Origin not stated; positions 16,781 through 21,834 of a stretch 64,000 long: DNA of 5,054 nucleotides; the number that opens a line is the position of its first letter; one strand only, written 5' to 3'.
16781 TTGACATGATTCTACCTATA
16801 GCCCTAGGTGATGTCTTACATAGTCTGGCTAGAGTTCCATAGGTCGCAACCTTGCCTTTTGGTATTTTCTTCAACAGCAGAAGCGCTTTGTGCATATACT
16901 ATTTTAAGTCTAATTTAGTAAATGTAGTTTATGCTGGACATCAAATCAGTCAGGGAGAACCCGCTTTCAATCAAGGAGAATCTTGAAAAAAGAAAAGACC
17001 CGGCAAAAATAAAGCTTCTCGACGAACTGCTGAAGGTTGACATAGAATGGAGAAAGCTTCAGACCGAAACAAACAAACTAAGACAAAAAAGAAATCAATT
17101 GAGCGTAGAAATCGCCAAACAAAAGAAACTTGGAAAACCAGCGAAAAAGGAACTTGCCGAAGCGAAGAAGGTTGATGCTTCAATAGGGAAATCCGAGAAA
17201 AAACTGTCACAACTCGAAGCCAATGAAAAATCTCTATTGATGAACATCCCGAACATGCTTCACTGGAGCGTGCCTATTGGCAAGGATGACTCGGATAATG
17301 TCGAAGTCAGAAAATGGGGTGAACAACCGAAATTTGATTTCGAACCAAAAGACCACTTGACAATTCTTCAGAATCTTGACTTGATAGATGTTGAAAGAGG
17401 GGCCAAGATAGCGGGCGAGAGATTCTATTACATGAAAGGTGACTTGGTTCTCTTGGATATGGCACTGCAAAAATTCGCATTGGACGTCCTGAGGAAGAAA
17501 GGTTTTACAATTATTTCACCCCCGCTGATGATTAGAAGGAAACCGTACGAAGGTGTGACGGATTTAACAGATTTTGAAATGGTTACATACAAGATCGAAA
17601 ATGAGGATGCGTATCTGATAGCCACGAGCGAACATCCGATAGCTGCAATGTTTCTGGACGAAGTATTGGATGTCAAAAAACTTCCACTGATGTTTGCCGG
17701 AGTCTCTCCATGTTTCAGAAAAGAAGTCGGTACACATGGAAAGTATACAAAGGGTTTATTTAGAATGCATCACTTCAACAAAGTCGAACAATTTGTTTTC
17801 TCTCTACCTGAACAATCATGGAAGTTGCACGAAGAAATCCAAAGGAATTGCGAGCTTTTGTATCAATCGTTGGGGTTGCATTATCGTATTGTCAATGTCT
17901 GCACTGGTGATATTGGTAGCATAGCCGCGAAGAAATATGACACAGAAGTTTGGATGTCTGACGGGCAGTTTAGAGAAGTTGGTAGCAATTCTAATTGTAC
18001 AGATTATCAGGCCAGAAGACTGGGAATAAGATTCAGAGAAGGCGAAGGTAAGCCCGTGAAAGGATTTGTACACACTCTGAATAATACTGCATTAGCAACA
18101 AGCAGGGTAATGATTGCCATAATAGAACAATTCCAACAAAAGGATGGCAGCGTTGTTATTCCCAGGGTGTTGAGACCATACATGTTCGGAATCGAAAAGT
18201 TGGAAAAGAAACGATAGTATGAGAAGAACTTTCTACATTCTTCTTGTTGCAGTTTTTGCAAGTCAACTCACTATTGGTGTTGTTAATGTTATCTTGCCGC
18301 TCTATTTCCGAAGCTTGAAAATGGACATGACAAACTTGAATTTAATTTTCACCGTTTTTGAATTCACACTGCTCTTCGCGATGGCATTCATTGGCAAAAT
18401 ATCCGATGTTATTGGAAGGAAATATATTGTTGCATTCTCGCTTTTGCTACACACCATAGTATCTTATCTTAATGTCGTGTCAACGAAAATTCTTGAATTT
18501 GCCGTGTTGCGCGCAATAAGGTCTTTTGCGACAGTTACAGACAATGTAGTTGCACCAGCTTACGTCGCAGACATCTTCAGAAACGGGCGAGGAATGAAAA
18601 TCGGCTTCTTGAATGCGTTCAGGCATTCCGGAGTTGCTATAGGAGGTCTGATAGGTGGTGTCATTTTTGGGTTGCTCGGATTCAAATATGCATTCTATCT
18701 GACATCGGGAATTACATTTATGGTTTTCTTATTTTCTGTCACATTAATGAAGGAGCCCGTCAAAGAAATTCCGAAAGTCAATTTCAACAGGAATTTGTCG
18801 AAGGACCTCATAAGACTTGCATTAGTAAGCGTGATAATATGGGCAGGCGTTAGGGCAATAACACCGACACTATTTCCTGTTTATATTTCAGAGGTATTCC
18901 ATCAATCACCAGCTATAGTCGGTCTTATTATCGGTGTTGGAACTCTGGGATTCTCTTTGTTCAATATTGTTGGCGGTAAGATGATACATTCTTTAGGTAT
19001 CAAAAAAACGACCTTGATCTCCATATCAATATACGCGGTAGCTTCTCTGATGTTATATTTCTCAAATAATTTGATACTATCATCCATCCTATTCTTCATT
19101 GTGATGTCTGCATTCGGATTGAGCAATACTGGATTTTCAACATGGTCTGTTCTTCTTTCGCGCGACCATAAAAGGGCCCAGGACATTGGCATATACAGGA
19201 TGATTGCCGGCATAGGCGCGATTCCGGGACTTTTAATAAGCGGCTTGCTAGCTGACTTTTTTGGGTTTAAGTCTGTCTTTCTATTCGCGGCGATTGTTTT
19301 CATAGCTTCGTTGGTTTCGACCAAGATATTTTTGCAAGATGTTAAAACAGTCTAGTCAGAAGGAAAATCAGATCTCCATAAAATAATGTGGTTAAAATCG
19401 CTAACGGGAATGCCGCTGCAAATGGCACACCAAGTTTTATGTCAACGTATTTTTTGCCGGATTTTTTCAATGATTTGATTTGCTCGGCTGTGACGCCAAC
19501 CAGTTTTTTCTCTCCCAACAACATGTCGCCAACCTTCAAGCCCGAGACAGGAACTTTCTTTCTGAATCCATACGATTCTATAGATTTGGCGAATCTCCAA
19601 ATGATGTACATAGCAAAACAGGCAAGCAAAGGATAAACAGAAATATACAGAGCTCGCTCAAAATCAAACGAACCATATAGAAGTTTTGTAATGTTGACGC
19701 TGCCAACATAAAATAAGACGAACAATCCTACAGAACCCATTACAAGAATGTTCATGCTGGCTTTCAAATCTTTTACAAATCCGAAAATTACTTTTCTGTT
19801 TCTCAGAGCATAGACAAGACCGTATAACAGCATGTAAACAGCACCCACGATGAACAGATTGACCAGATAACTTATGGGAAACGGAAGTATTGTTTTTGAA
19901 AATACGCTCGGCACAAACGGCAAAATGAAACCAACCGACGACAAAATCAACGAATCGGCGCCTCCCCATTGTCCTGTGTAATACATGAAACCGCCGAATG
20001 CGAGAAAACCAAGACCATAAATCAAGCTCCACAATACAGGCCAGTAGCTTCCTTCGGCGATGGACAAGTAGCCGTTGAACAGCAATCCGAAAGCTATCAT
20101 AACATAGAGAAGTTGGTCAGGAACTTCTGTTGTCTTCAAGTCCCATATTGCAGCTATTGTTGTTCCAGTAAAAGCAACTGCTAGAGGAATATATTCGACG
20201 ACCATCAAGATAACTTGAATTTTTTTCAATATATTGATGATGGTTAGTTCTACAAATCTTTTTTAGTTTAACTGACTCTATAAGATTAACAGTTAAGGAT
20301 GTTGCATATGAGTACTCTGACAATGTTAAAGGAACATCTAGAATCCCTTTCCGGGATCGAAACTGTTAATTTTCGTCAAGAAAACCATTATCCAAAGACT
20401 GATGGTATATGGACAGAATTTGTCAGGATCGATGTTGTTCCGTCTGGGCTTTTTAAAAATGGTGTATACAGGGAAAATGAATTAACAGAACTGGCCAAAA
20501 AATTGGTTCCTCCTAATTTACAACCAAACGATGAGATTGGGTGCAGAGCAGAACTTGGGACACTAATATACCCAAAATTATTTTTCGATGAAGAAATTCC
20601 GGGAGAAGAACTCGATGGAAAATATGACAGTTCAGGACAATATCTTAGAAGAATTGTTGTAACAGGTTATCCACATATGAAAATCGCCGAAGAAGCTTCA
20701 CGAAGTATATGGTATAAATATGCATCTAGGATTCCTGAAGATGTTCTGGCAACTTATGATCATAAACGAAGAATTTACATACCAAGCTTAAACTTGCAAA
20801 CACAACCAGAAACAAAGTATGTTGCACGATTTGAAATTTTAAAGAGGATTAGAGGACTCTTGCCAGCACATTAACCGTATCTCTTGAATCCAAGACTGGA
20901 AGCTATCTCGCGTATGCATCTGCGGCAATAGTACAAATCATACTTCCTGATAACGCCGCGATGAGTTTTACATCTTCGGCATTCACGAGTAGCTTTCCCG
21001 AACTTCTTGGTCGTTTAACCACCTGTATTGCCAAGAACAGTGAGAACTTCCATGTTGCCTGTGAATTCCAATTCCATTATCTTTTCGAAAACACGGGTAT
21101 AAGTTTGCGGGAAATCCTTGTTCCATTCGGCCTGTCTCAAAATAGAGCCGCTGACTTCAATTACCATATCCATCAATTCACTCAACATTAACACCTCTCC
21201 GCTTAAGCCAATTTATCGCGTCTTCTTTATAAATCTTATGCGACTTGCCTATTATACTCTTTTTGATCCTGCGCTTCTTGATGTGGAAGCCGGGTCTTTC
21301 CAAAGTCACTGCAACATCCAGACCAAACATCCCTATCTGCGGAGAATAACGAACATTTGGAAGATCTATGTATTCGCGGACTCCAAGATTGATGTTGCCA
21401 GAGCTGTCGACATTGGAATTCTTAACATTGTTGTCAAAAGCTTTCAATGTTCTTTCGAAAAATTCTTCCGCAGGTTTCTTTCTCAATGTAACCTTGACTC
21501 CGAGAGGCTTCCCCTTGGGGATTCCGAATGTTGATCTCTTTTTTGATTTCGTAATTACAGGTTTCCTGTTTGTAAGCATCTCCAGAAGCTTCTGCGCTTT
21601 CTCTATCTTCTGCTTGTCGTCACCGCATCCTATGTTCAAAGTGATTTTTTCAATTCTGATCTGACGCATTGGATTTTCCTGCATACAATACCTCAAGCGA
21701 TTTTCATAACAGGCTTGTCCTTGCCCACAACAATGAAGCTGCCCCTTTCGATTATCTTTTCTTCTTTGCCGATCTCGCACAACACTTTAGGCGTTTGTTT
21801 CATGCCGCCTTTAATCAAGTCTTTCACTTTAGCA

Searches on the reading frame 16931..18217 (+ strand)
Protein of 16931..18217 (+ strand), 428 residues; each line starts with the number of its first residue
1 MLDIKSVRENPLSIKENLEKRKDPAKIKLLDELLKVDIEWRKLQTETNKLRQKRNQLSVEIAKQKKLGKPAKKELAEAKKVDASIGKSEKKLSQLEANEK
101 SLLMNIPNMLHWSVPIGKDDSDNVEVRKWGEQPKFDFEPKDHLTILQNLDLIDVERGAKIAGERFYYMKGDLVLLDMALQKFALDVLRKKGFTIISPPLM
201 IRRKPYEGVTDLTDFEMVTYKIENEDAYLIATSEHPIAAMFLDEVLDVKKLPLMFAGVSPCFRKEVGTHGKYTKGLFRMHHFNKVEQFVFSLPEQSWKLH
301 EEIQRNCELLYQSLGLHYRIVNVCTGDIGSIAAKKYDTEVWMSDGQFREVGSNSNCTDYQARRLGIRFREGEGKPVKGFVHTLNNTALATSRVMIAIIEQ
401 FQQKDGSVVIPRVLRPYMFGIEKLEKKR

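Call 94: search_protein_families(library=pfam, proteins=[window:16931-18217:+], max_evalue=0.001)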
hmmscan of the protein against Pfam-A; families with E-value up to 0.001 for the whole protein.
window:16931-18217:+ (428 aa): 2 families
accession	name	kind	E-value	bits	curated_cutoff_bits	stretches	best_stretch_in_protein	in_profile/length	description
PF00587.30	tRNA-synt_2b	-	2e-38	132.7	29.3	1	222-401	5-179/179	tRNA synthetase class II core domain (G, H, P, S and T)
PF02403.27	Seryl_tRNA_N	-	3.3e-22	79.2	28.2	1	1-109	1-107/108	Seryl-tRNA synthetase N-terminal domain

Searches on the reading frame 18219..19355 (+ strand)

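Call 94: search_protein_families(library=pfam, proteins=[window:18219-19355:+], max_evalue=0.001)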
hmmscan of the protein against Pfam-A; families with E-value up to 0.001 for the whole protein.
window:18219-19355:+ (378 aa): 4 families
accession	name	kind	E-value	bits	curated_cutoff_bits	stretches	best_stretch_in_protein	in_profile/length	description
PF07690.21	MFS_1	-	1.9e-46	159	33.4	2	8-197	1-192/347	Major Facilitator Superfamily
PF00083.30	Sugar_tr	-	7.2e-06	25.6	22.3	0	39-151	47-159/452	Sugar (and other) transporter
PF12832.13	MFS_1_like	-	1.8e-05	24.4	25.2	1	26-356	22-373/373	MFS_1 like family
PF13347.12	MFS_2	-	0.00027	20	27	0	3-152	224-379/427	MFS/sugar transport protein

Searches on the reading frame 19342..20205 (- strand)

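Call 79: search_protein_families(library=pfam, proteins=[window:19342-20205:-], max_evalue=0.01)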
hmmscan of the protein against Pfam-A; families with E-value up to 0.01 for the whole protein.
window:19342-20205:- (287 aa): 1 family
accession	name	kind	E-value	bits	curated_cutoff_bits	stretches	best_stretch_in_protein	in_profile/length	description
PF01478.23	Peptidase_A24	-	6.8e-09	36.6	26.5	1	11-125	3-103/104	Type IV leader peptidase family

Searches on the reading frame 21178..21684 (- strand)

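Call 51: search_protein_families(library=pfam, proteins=[window:21178-21684:-], max_evalue=0.01)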
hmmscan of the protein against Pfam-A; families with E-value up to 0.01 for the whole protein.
window:21178-21684:- (168 aa): 2 families
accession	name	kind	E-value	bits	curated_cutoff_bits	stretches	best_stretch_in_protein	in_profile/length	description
PF00673.26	Ribosomal_L5_C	-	1.3e-17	64.1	27.8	1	60-147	1-82/94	ribosomal L5P family C-terminus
PF00281.24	Ribosomal_L5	-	1.2e-16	61.1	34.9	1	4-50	1-50/57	Ribosomal protein L5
